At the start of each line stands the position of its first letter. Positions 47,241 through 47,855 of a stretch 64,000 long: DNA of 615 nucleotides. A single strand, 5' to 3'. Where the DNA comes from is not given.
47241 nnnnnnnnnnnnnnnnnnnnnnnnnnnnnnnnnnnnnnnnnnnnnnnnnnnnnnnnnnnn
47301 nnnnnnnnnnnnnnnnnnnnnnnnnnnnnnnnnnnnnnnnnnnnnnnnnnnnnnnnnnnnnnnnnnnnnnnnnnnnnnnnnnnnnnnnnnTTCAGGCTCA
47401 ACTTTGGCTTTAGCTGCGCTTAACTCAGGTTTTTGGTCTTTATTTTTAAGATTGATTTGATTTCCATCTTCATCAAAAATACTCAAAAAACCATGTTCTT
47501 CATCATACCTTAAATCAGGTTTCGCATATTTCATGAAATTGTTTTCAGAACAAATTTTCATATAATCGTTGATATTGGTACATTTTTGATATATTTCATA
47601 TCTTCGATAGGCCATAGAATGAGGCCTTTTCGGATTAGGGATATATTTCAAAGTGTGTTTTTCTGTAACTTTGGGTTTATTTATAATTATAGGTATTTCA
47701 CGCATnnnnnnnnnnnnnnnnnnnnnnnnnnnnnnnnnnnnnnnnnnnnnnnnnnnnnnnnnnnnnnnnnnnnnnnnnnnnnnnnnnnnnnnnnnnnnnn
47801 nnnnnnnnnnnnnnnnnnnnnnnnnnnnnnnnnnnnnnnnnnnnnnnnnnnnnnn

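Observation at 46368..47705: hemB is translationally fused to a foreign AT-rich ~105-codon module and seems to have lost its own start codon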

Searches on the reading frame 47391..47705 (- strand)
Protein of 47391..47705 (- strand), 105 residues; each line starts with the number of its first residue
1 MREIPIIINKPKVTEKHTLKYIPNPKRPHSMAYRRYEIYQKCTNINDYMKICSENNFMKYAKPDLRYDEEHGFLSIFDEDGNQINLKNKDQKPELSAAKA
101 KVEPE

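Call 5: search_protein_families(library=pfam, proteins=[window:47391-47705:-], max_evalue=1)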
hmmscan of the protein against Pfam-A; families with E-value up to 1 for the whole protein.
window:47391-47705:- (105 aa): 1 family
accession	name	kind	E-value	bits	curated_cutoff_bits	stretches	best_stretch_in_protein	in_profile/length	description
PF06004.18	DUF903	-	0.034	14.5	27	1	61-89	14-42/49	Bacterial protein of unknown function (DUF903)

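Call 8: search_protein_families(library=phrogs, proteins=[window:47391-47705:-], max_evalue=1)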
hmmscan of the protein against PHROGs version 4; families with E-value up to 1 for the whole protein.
window:47391-47705:- (105 aa): 0 families

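Call 9: search_protein_families(library=ncbifam, proteins=[window:47391-47705:-], max_evalue=1)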
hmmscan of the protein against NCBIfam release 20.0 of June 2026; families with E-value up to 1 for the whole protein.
window:47391-47705:- (105 aa): 0 families

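Call 10: find_homologous_proteins(query=window:47391-47705:-, max_evalue=0.01)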
Query window:47391-47705:-: 1 candidates shared short words with the query, none scored E <= 0.01.

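Call 27: search_protein_representatives(alignment_id=A1)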
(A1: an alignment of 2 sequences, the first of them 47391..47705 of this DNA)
Query: 2 sequences, 126 profile positions. Proteins with E-value up to 0.001 (for the whole library): 49; up to 1e-10: 4; up to 1e-30: 1. The best 49 are listed.
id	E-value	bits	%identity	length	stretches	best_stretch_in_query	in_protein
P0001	9.4e-34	132.4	-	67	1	49-115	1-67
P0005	4.9e-13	65.4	-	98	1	7-122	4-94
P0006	1.4e-11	60.7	-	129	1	5-110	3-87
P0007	1.4e-11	60.7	-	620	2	19-51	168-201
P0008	1.4e-10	57.5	-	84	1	6-109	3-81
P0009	7.8e-10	55.1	-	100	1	18-110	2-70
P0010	6.8e-09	52.0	-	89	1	6-107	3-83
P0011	2.1e-08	50.4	-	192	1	6-90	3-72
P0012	2.2e-08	50.4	-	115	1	3-65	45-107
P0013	2.4e-08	50.3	-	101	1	7-122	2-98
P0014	2.8e-08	50.0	-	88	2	6-53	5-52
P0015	3.7e-08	49.7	-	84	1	6-83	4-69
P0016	1.9e-07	47.4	-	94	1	8-78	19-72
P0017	5.6e-07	45.8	-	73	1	7-64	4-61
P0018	6.0e-07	45.7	-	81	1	13-83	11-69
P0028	8.2e-06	42.1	-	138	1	4-55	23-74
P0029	1.0e-05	41.7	-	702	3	23-52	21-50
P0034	6.1e-05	39.3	-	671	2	18-51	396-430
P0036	8.6e-05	38.8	-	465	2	13-51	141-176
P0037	9.4e-05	38.7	-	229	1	17-55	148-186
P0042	2.2e-04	37.4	-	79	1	19-61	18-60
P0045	3.8e-04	36.7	-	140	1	13-55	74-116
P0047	4.6e-04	36.4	-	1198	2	17-47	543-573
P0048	5.4e-04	36.2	-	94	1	16-65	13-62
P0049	5.4e-04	36.2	-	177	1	6-53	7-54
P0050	7.1e-04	35.8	-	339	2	17-50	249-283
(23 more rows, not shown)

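Call 31: find_homologous_proteins(query=A2, max_evalue=0.001)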
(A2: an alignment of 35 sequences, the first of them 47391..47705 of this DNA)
Query A2 (35 sequences) (105 aa, profile of the alignment): 8 proteins with E <= 0.001 among 370 candidates.
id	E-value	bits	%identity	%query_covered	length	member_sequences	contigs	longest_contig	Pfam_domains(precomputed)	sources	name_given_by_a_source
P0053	8.8e-32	127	49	79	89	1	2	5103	-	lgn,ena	-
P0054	1.5e-28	117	51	75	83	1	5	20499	-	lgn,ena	-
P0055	1.4e-27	114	51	75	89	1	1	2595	-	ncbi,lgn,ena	-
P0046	2.2e-25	107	34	80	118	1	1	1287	-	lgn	-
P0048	5.8e-25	105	39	67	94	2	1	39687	-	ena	-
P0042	1.2e-16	79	38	53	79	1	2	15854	-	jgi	jgi:hypothetical protein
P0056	8.8e-9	53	30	64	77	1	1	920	-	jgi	jgi:hypothetical protein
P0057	1.1e-8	53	27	51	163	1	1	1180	-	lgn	-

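Call 32: find_encoding_contigs(protein=P0054, flank=10000, max_places=3)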
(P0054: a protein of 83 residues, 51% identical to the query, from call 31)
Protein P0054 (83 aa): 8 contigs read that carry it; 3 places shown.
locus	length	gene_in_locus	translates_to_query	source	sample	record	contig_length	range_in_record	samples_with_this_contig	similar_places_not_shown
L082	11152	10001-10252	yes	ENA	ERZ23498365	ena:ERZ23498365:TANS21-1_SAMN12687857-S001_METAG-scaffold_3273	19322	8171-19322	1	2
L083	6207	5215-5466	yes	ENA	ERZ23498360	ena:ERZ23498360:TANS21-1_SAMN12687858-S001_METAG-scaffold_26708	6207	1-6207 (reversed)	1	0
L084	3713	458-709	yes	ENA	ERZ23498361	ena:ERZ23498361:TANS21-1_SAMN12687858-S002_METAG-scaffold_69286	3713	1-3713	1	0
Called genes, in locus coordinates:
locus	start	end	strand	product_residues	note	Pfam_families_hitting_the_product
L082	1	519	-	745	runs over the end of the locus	-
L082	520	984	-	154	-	-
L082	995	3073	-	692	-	-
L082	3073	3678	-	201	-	-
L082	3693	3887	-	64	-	-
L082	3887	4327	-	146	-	-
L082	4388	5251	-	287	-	PF19821:Phage_capsid_2, PF25209:Phage_capsid_4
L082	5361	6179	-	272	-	-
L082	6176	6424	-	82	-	-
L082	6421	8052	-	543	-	PF12236:Head-tail_con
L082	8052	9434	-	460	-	PF03237:Terminase_6N (faint), PF04466:Terminase_3 (weak)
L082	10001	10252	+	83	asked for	-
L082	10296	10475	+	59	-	-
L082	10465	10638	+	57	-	-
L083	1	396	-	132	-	?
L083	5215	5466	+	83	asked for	-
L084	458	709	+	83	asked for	-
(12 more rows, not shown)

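Call 33: find_encoding_contigs(protein=P0048, flank=10000, max_places=2)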
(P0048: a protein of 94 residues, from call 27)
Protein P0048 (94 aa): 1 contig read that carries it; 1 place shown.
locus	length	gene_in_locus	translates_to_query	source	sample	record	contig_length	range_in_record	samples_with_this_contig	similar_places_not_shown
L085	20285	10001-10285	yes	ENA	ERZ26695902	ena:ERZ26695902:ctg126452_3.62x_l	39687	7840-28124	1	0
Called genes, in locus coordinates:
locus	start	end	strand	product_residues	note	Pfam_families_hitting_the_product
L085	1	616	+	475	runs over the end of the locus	PF04715:, PF00425:Chorismate_bind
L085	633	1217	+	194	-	PF00696:AA_kinase (weak)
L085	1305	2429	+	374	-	-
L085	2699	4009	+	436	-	-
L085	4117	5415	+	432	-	PF12796:Ank_2, PF13637:Ank_4 (weak), PF13857:Ank_5 (weak), PF00023:Ank (weak), PF13637:Ank_4, PF00023:Ank, PF13637:Ank_4, PF12796:Ank_2, +5 more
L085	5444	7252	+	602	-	PF12796:Ank_2, PF12796:Ank_2, PF13857:Ank_5, PF13637:Ank_4, PF12796:Ank_2, PF12796:Ank_2, PF13637:Ank_4, PF13857:Ank_5, +7 more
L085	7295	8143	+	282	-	-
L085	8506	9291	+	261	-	-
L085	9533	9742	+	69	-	-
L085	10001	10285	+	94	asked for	-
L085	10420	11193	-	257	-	PF01026:TatD_DNase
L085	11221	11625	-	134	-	-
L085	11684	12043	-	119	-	PF07238:PilZ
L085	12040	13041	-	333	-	PF13177:DNA_pol3_delta2, PF09115:DNApol3-delta_C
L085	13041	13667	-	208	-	PF02223:Thymidylate_kin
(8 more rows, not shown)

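Call 34: find_encoding_contigs(protein=P0042, flank=10000, max_places=2)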
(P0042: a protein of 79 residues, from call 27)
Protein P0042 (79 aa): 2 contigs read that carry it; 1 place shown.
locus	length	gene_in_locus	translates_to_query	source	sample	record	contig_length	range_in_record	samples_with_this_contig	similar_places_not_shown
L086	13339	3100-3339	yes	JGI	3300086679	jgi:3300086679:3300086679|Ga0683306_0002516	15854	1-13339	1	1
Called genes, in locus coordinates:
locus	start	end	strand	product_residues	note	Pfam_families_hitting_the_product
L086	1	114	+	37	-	?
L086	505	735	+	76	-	-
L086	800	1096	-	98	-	-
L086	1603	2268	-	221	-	-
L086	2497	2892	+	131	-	PF14338:Mrr_N (weak)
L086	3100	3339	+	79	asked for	-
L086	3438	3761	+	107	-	-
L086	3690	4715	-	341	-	PF00022:Actin (weak), PF06723:MreB_Mbl, PF00012:HSP70 (faint), PF11104:PilM_2 (faint), PF14450:FtsA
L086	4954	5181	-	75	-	-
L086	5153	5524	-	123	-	PF00072:Response_reg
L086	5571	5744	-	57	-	-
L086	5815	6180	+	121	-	-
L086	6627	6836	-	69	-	-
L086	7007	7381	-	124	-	-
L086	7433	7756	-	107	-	PF08592:Anthrone_oxy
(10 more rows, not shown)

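Call 36: search_solved_structures(query=A2, max_evalue=10, show_alignments=2)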
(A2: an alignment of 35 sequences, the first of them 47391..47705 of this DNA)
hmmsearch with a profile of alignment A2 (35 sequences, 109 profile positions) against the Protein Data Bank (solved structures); distinct sequences matched with E-value up to 10: 0.

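Call 40: search_protein_families(library=pfam, proteins=[P0007, P0029, P0034, P0036, P0047, P0050, P0037, P0049, P0045, P0028], max_evalue=0.01)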
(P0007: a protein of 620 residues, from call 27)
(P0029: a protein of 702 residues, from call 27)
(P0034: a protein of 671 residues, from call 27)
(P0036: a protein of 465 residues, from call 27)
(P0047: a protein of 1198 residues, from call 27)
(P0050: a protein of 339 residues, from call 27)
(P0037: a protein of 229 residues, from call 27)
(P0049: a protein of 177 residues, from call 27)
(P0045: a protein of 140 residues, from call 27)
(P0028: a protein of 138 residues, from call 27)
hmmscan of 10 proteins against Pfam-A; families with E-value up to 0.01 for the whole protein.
P0007 (620 aa): 1 family
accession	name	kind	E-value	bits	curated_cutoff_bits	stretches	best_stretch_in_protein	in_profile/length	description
PF08962.16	Rv2632c-like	-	0.00043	20.6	25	1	205-250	19-65/82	Rv2632c-like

P0029 (702 aa): 0 families

P0034 (671 aa): 2 families
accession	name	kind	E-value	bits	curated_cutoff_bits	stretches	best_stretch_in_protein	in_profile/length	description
PF00628.35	PHD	-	3.9e-06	27.2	24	1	93-132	3-47/47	PHD-finger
PF22908.2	PHD_NSD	-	5e-06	27.2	23.9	1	142-180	5-42/57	Histone-lysine N-methyltransferase NSD-like, PHD zinc finger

P0036 (465 aa): 1 family
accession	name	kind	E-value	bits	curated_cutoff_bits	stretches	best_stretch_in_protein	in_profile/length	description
PF20691.3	TAGT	-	7.5e-06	26.5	27.5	1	282-378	1-96/205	TET-Associated Glycosyltransferase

P0047 (1198 aa): 1 family
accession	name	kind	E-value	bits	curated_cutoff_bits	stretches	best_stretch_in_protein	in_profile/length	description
PF20691.3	TAGT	-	0.00079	19.9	27.5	1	166-253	16-104/205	TET-Associated Glycosyltransferase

P0050 (339 aa): 4 families
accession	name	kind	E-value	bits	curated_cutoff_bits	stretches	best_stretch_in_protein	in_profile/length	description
PF22908.2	PHD_NSD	-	1.5e-05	25.6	23.9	1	5-46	5-46/57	Histone-lysine N-methyltransferase NSD-like, PHD zinc finger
PF13639.12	zf-RING_2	-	0.00088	19.9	27.3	1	5-52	3-43/44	Ring finger domain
PF08746.17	zf-RING-like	-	0.0011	19.5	26.6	1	23-52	14-43/43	RING-like domain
PF00628.35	PHD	-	0.0056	17.1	24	0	5-52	1-47/47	PHD-finger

P0037 (229 aa): 0 families

P0049 (177 aa): 0 families

P0045 (140 aa): 0 families

P0028 (138 aa): 0 families

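Call 41: predict_structure(alignment_id=A2)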
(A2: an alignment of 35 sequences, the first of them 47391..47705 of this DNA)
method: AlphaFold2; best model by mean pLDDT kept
length: 105 residues; sequences in the alignment: 35
mean_pLDDT: 88.3   pTM: 0.73
mean pLDDT of the five models: 88.3, 87.4, 86.6, 86.3, 84.7
residues with pLDDT >= 90: 76; 70-90: 12; 50-70: 17; < 50: 0
segments of 3 or more residues with pLDDT < 50: none
pLDDT, mean of each block of 10 residues (from residue 1): 87 96 89 95 96 97 95 96 86 57 66
secondary structure, 60 per line:
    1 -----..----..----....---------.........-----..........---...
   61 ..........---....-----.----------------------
elements in order: E18-21 H31-39 H45-54 H58-70 E74-77

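Call 48: fold_search(model_id=the predicted structure, library=viral)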
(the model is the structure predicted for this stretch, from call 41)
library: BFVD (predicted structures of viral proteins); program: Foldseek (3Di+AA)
matches with E <= 10: 70; with E <= 0.001: 0
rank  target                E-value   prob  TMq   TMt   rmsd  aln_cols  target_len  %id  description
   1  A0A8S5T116            2.6e-01  0.21  0.28  0.07  16.0        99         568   12  Uncharacterized protein [Myoviridae sp. ctWb16]
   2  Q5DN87                2.9e-01  0.69  0.41  0.30   9.2        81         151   18  Gp18 [Alphaproteobacteria phage PhiJL001]
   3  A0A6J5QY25            6.4e-01  0.30  0.21  0.29   5.2        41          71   36  Uncharacterized protein [uncultured Caudovirales phage]
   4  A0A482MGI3            1.1e+00  0.06  0.20  0.11  11.7        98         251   13  (no name in the UniProt tables at hand)
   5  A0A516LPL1            1.2e+00  0.47  0.47  0.25   3.3        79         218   14  (no name in the UniProt tables at hand)
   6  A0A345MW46            1.3e+00  0.02  0.13  0.05  17.8        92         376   14  (no name in the UniProt tables at hand)
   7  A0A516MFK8            1.4e+00  0.63  0.50  0.30   2.3        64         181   11  (no name in the UniProt tables at hand)
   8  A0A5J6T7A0            1.7e+00  0.15  0.22  0.26   6.6        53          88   17  Uncharacterized protein [Proteus phage Myduc]
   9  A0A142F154            1.8e+00  0.06  0.21  0.10  10.2        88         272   12  Inner centromere protein A-like protein [Bacillus phage Shbh1]
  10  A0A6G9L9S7            1.9e+00  0.02  0.17  0.16  17.2       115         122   13  (no name in the UniProt tables at hand)
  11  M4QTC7                1.9e+00  0.02  0.14  0.09  14.1        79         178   14  (no name in the UniProt tables at hand)
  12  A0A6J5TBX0            2.2e+00  0.03  0.13  0.06  10.7        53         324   19  QueE 7-carboxy-7-deazaguanine synthase [uncultured Caudovirales phage]
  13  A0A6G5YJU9            2.3e+00  0.04  0.18  0.17  10.4        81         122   16  (no name in the UniProt tables at hand)
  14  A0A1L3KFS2            2.3e+00  0.02  0.18  0.10  14.7        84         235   14  (no name in the UniProt tables at hand)
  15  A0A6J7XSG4            2.5e+00  0.04  0.21  0.04  13.5        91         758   13  Uncharacterized protein [uncultured Caudovirales phage]
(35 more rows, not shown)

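Call 49: find_related_loci(query=A3, collection=viral_contigs, flank=3000)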
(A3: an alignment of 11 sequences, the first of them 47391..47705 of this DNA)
Query A3 (105 aa) in viral_contigs; peptide patterns used: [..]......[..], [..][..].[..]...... (x = any residue, [..] = any of these).
30 stretches matched a pattern; 20 encode a relative of the query (tblastn E <= 1e-3); 20 distinct loci.
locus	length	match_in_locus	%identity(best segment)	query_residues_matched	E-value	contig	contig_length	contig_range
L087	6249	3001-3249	46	4-87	2e-22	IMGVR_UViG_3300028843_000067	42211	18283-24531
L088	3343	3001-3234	43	4-85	4e-22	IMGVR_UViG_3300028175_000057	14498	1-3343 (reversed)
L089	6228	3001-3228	44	6-85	1e-21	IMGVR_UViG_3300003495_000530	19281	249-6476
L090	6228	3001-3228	44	6-85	1e-21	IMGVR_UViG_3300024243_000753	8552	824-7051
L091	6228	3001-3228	44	6-85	1e-21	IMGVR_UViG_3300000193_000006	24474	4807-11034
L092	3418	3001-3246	46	2-88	1e-18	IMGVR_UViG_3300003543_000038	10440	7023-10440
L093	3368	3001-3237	40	3-85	1e-17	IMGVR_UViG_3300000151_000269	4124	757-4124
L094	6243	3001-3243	39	8-93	6e-14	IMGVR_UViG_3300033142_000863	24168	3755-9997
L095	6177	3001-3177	41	10-74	5e-9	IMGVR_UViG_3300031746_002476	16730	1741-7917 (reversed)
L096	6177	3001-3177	41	10-74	5e-9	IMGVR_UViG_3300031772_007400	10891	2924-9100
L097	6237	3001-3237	31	11-102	2e-8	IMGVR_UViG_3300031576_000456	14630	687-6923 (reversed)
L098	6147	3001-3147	38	23-78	2e-5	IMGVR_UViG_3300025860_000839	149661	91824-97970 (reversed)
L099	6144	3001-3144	38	24-78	2e-5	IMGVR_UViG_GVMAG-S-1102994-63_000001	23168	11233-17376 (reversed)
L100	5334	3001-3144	38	24-78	2e-5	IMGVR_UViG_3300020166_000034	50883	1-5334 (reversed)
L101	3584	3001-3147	38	23-78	3e-5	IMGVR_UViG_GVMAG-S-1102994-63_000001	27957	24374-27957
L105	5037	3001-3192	29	10-83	2e-4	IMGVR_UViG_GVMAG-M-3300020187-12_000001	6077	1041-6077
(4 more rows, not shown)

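Call 51: search_protein_families(library=pfam, proteins=[L099:2749-4608:+, L105:2704-4683:+, L095:2488-3228:+, L094:2827-3228:+], max_evalue=0.01)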
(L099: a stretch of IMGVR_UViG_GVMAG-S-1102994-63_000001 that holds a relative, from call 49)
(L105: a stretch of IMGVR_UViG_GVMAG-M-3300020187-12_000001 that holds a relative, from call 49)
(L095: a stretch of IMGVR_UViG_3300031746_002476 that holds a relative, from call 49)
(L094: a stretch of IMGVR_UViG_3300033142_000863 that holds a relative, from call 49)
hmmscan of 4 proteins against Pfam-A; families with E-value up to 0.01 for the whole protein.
L099:2749-4608:+ (620 aa): 1 family
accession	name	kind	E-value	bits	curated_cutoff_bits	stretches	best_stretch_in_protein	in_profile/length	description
PF10275.15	Peptidase_C65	-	0.004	17.1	24.3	0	205-255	36-86/243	Peptidase C65 Otubain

L105:2704-4683:+ (660 aa): 0 families

L095:2488-3228:+ (247 aa): 0 families

L094:2827-3228:+ (134 aa): 0 families

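Call 61: find_related_loci(query=A3, collection=metagenome_contigs, flank=3000)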
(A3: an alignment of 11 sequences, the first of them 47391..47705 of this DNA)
Query A3 (105 aa) in metagenome_contigs; peptide patterns used: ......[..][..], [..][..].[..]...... (x = any residue, [..] = any of these).
563 stretches matched a pattern; 38 encode a relative of the query (tblastn E <= 1e-3); 38 distinct loci.
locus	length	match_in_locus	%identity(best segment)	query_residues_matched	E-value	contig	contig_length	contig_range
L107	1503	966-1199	49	4-86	3e-22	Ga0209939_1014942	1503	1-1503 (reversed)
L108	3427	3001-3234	43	4-85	7e-22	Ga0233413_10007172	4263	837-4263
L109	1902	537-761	49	3-81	7e-22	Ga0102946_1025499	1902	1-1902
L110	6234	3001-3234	43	4-85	7e-22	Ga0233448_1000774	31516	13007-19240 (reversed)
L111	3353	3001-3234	43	4-85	7e-22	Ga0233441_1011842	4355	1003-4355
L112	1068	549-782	48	8-89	6e-22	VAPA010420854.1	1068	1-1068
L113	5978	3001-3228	44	6-85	1e-21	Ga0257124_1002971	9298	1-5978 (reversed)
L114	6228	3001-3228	44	6-85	1e-21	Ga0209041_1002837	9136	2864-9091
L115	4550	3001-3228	48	7-86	2e-21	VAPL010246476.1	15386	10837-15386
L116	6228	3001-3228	48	7-86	2e-21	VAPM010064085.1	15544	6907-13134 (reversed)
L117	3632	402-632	47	6-86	3e-21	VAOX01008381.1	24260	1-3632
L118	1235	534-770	46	4-86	2e-20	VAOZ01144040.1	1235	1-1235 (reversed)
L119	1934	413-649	42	3-85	8e-19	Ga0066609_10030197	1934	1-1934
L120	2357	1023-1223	41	4-74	1e-13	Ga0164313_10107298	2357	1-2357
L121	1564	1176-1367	39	8-78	1e-11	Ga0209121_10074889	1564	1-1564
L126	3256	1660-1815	37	18-75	6e-10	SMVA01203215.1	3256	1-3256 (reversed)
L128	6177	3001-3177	38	10-74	2e-9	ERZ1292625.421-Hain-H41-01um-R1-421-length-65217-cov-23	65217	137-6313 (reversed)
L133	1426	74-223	37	24-80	3e-8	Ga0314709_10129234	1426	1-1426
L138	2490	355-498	38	24-78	1e-5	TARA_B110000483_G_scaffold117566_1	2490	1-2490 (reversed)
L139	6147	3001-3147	34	24-79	2e-5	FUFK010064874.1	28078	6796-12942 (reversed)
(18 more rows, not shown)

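Call 63: search_protein_families(library=pfam, proteins=[L133:20-1288:+, L126:1093-3255:+, L138:79-1857:+, L139:2776-3396:+, L128:2308-3234:+], max_evalue=0.01)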
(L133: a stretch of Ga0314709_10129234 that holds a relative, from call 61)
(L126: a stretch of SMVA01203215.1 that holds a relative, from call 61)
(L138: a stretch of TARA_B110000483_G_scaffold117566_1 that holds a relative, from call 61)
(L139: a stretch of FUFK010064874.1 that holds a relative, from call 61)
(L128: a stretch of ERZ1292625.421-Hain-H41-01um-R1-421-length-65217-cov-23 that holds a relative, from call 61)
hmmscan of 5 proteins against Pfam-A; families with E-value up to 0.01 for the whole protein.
L133:20-1288:+ (423 aa): 1 family
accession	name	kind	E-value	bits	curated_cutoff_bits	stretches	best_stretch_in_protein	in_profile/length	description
PF00179.31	UQ_con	-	8.4e-05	22.6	27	1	310-371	49-109/140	Ubiquitin-conjugating enzyme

L126:1093-3255:+ (721 aa): 1 family
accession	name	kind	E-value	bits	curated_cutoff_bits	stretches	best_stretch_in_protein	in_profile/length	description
PF07727.20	RVT_2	-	7.8e-21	75.2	31.6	1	333-545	12-222/244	Reverse transcriptase (RNA-dependent DNA polymerase)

L138:79-1857:+ (593 aa): 1 family
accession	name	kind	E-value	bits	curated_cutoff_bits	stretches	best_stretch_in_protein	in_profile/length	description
PF19026.7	UBA_HYPK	-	0.008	16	27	0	457-488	5-36/41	HYPK UBA domain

L139:2776-3396:+ (207 aa): 0 families

L128:2308-3234:+ (309 aa): 0 families

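Call 78: search_protein_families(library=pfam, alignment_id=A2, max_evalue=0.01)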
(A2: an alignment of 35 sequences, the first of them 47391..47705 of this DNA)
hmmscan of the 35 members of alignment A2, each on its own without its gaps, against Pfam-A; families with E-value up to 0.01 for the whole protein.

A. member 1, window:47391-47705:- (105 aa): 0 families

B. families by the number of members that match (of 35 scanned): 2 families
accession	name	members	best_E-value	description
PF17250.7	NDUFB11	1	0.0016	NADH-ubiquinone oxidoreductase 11 kDa subunit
PF07960.16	CBP4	1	0.0061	CBP4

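Call 79: search_protein_families(library=padloc, proteins=[window:47391-47705:-, P0054, P0005, P0048], max_evalue=0.1)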
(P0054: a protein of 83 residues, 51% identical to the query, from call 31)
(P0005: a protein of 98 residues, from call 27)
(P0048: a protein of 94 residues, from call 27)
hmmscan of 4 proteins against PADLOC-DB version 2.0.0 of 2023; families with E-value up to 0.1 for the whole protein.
window:47391-47705:- (105 aa): 0 families

P0054 (83 aa): 0 families

P0005 (98 aa): 0 families

P0048 (94 aa): 0 families
